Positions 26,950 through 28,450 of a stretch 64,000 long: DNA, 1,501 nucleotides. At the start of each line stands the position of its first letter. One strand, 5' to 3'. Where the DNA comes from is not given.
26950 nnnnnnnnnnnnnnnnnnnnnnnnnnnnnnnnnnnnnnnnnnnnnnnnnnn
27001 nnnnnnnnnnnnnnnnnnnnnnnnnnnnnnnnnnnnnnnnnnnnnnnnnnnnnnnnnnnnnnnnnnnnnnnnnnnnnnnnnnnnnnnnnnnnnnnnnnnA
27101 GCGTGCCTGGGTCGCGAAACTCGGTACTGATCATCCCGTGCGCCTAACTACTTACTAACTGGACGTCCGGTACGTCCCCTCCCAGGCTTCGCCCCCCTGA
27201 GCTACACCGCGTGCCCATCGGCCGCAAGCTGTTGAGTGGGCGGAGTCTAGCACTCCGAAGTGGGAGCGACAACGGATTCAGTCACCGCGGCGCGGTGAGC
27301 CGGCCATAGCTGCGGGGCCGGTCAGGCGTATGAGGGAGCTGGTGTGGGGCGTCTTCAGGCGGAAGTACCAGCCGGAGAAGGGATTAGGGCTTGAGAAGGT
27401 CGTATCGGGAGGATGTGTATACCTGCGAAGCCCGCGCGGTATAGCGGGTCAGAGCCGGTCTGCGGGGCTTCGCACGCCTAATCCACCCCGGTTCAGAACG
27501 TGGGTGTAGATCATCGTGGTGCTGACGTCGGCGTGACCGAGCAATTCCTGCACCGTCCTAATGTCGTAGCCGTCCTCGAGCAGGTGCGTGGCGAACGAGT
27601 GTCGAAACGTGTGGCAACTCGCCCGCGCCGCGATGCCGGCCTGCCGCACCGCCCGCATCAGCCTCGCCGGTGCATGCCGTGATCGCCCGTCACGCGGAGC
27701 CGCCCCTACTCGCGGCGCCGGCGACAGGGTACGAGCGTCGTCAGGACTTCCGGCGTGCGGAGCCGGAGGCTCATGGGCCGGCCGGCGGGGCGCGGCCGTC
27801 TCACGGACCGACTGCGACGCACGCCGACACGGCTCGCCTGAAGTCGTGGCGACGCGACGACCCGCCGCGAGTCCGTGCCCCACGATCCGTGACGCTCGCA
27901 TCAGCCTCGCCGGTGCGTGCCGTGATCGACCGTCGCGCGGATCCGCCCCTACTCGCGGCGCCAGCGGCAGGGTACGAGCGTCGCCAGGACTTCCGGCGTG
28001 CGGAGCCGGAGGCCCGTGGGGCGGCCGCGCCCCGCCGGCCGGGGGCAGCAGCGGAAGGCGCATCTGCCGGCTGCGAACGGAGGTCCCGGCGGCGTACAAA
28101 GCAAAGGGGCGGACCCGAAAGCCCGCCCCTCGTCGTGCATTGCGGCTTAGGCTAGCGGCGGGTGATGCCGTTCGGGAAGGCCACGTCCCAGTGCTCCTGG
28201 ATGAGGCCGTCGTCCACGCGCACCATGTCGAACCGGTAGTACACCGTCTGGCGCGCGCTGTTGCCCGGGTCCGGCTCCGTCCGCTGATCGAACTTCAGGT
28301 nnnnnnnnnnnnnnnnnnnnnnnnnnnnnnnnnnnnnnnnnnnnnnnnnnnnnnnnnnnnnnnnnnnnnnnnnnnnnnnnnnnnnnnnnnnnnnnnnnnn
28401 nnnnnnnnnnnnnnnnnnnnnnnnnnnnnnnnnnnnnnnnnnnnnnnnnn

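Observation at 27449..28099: intI is a co-oriented, N-terminally truncated remnant embedded in a 243-bp-period duplication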

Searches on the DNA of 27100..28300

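Call 19: search_rna_families(source=window, start=27100, end=28300, threshold=evalue, max_evalue=1)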
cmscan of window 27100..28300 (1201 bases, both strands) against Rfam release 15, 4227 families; matches with E-value up to 1: 0.
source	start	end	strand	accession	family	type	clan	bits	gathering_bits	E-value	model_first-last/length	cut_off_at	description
